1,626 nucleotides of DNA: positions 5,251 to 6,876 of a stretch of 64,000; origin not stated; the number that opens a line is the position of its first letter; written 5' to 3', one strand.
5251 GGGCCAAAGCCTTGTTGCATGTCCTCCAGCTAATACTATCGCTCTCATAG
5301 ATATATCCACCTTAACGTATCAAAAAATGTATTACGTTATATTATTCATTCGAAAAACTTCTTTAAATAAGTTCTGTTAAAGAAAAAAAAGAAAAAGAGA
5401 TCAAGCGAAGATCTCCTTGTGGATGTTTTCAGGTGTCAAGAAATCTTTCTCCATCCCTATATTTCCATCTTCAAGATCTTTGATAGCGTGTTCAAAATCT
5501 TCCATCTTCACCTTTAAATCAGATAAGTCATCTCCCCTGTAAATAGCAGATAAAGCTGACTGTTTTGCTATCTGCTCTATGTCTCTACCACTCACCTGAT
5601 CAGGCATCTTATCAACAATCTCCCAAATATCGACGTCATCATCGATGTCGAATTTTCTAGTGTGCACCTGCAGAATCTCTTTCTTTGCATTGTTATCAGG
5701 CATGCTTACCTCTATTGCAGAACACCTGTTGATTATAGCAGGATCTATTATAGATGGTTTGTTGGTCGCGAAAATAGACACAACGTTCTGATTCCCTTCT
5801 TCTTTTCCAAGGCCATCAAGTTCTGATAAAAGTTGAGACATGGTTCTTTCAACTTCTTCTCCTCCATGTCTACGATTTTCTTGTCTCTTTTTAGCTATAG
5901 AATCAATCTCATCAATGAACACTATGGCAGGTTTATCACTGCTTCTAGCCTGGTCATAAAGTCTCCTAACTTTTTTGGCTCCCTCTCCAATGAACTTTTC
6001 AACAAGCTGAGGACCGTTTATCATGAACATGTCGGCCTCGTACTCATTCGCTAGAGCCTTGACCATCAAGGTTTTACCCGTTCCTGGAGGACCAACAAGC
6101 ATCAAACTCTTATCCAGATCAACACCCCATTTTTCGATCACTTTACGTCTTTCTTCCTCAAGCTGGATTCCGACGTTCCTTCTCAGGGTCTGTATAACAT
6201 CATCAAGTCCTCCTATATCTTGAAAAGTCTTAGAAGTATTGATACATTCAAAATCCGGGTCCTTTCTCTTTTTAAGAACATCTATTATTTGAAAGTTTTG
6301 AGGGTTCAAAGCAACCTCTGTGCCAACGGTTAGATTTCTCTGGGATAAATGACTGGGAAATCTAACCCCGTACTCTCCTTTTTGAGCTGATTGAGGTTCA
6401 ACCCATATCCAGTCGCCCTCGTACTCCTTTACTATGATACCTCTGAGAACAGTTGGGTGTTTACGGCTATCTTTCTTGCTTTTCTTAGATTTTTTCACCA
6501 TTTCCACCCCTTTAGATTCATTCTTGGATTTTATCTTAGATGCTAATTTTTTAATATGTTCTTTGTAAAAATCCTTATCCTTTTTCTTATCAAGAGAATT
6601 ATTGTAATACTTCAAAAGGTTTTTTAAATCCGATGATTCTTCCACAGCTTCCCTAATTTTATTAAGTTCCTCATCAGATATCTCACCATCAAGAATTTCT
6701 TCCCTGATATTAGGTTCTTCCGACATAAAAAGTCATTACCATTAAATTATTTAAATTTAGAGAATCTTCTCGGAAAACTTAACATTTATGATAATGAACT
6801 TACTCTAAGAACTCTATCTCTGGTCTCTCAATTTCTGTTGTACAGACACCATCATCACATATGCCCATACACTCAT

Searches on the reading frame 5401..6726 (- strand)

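Call 61: search_protein_families(library=ncbifam, proteins=[window:5401-6726:-], max_evalue=0.001)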
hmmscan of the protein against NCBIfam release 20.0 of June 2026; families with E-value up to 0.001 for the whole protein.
window:5401-6726:- (441 aa): 32 families (the best 25 are shown)
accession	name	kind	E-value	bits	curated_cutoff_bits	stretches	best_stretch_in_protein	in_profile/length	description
NF003069.1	PRK03992.1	subfamily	6.2e-78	262.6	500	1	47-419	6-373/379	proteasome-activating nucleotidase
TIGR01242.2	TIGR01242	subfamily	1.3e-73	248.1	500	1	68-418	11-355/362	proteasome-activating nucleotidase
NF047748.1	PrtsmActNtasePan1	equivalog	7.6e-59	199.7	750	1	145-421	120-392/405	proteasome-activating nucleotidase Pan1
NF047747.1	PrtsmActNtasePan2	equivalog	5.1e-58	197.2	700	1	97-421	78-395/397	proteasome-activating nucleotidase Pan2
TIGR01243.1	CDC48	subfamily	2.1e-56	191.7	802.65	1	167-415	451-692/733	CDC48 family AAA ATPase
TIGR01241.2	FtsH_fam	equivalog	4.4e-55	187.6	600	1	160-419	153-403/598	ATP-dependent zinc metalloprotease FtsH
NF008004.0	PRK10733.1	equivalog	4.5e-44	150.5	1008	1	166-415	149-389/644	ATP-dependent zinc metalloprotease FtsH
NF041006.2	cell_div_CdvC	equivalog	6.3e-37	127.3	650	1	166-417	100-348/370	cell division protein CdvC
TIGR03689.1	pup_AAA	equivalog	2.7e-36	125.4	504.75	1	116-357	128-379/512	proteasome ATPase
NF042959.1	IteA_antiphage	equivalog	2.5e-32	112.4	510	1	195-403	115-313/367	anti-phage ATPase IteA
NF003745.1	PRK05342.1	equivalog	9.8e-11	41.1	359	1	199-300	102-212/418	ATP-dependent Clp protease ATP-binding subunit ClpX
TIGR00382.1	clpX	equivalog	8.3e-10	38.2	370.75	1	200-292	111-212/414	ATP-dependent protease ATP-binding subunit ClpX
NF003229.0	PRK04195.1-5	equivalog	2.2e-09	36.6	280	1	196-281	32-119/413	replication factor C large subunit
TIGR03922.1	T7SS_EccA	equivalog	4.4e-08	32.2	466.65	1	206-293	313-404/557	type VII secretion AAA-ATPase EccA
NF003227.0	PRK04195.1-2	equivalog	1.3e-06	27.5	502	1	194-278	29-114/487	replication factor C large subunit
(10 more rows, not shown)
